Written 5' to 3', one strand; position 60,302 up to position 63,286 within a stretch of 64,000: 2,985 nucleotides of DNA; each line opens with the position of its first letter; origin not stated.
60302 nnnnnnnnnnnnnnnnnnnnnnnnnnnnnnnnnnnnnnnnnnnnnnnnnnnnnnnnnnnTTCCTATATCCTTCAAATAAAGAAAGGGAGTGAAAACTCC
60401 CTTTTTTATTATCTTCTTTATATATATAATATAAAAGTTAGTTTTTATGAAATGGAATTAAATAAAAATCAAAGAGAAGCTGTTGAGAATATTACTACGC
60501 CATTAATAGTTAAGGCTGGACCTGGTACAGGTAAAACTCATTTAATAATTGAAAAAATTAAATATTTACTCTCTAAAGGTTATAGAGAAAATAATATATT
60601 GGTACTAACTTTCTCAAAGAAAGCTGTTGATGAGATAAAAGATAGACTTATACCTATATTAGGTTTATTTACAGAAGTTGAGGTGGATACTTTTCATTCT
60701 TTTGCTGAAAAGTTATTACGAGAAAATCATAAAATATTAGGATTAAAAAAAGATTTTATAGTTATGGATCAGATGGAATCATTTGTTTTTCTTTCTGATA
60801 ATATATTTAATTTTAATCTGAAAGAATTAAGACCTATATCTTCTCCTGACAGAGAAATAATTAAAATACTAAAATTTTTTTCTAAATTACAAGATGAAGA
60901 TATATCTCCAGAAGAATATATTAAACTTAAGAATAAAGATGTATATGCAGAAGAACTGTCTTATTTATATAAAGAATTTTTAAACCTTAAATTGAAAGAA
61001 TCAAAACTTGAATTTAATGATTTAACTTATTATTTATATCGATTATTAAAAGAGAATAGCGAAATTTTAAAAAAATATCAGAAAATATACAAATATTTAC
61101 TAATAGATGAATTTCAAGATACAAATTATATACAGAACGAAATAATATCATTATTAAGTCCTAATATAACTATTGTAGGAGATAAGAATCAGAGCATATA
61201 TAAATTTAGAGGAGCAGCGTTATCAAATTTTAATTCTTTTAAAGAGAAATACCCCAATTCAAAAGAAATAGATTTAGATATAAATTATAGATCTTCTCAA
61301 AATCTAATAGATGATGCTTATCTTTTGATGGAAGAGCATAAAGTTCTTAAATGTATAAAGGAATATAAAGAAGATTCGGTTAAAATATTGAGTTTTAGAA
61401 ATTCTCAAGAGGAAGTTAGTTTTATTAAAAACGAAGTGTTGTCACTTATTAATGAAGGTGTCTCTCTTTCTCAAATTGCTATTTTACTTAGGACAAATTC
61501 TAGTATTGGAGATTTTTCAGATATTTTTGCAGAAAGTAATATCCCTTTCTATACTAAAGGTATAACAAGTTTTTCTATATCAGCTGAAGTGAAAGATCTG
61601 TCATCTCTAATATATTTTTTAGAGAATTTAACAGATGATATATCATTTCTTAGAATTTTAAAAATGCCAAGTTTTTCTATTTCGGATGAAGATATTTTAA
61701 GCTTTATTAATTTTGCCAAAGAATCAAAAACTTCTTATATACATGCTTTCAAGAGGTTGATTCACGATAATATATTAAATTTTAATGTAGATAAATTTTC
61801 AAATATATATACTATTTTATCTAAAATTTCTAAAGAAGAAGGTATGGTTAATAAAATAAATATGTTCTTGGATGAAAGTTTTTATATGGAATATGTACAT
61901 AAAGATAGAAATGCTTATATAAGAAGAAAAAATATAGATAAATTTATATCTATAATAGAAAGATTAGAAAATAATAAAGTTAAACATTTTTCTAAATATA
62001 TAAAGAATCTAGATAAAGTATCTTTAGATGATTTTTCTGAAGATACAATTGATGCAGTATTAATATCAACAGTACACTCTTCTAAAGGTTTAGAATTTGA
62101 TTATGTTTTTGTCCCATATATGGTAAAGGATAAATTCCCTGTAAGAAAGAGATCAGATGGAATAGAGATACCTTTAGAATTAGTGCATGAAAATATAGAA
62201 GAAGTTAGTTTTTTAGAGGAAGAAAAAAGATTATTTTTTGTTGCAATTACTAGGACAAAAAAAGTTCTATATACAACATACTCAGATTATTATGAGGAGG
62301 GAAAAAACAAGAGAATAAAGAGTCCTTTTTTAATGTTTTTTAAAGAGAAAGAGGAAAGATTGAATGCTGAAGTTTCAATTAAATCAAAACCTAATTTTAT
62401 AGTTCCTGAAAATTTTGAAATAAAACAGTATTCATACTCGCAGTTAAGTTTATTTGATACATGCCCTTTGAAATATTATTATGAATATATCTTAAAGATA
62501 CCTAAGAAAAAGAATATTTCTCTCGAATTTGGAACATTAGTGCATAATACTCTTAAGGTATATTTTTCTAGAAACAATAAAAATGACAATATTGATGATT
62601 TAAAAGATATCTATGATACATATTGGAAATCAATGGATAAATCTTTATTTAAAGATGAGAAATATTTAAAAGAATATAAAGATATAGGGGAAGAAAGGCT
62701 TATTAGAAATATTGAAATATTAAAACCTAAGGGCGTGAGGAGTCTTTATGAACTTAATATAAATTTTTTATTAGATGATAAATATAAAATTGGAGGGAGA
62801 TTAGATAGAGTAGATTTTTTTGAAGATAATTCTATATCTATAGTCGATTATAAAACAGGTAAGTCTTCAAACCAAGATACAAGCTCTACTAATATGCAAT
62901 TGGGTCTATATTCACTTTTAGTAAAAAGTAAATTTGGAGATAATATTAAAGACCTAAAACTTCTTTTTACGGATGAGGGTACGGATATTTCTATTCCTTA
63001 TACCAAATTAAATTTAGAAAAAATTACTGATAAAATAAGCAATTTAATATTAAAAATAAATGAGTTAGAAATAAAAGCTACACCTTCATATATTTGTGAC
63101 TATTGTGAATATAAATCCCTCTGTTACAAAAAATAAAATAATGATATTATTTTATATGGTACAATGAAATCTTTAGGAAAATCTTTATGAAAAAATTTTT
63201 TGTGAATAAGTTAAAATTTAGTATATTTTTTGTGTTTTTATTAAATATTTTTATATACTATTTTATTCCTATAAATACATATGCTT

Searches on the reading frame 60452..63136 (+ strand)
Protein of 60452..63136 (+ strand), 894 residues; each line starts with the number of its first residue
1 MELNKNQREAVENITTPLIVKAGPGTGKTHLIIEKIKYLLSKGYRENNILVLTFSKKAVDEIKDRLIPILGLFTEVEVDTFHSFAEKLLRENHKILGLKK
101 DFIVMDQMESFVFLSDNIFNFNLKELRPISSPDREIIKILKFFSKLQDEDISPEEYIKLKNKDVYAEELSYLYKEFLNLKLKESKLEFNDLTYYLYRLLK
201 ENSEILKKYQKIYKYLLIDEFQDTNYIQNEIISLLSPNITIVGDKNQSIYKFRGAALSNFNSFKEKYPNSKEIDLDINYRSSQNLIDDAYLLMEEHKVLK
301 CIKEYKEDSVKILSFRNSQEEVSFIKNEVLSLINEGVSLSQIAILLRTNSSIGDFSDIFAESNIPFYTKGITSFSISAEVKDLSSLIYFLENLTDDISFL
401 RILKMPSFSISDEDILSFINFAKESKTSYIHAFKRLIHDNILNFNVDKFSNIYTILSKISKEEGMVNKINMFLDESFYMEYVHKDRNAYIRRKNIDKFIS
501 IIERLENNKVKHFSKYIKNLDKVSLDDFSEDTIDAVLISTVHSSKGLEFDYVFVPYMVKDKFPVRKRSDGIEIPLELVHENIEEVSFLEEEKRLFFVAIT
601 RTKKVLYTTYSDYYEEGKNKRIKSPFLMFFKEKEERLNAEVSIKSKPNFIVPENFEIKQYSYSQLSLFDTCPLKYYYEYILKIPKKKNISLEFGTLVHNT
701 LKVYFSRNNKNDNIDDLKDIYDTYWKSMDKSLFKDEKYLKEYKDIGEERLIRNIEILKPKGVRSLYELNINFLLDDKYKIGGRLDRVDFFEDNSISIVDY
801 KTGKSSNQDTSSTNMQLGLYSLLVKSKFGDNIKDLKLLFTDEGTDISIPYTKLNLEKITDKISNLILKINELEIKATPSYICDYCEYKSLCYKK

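Call 47: search_protein_families(library=pfam, proteins=[window:60452-63136:+], max_evalue=0.01)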
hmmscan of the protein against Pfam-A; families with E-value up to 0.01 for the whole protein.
window:60452-63136:+ (894 aa): 11 families
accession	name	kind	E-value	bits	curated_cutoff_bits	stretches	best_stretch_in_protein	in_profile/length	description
PF00580.27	UvrD-helicase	-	1.6e-67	228.5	23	1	3-268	1-271/271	UvrD/REP helicase N-terminal domain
PF13361.12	UvrD_C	-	5.7e-45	154.7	25.6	1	273-611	1-348/350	UvrD-like helicase C-terminal domain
PF12705.13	PDDEXK_1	-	1.2e-35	124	22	1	660-891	2-246/247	PD-(D/E)XK nuclease superfamily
PF13245.12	AAA_19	-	1.3e-19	71.1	25.1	1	7-253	1-134/134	AAA domain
PF13086.12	AAA_11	-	5.5e-09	36.6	27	1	2-78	1-84/257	AAA domain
PF13538.12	UvrD_C_2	-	1.8e-08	34.6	27.4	1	536-560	2-28/52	UvrD-like helicase C-terminal domain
PF01930.23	Cas_Cas4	-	1.1e-07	32.6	22.7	1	786-892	55-159/160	Domain of unknown function DUF83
PF13087.12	AAA_12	-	2.1e-07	31.2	27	1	470-607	67-189/195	AAA domain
PF01443.25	Viral_helicase1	-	7.5e-07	29.6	21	0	170-255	12-104/228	Viral superfamily 1 RNA helicase core domain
PF13604.12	AAA_30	-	0.00032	20.9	27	1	2-65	1-65/191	AAA domain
PF04851.21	ResIII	-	0.00077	19.8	22.5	1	1-74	2-74/164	Type III restriction enzyme, res subunit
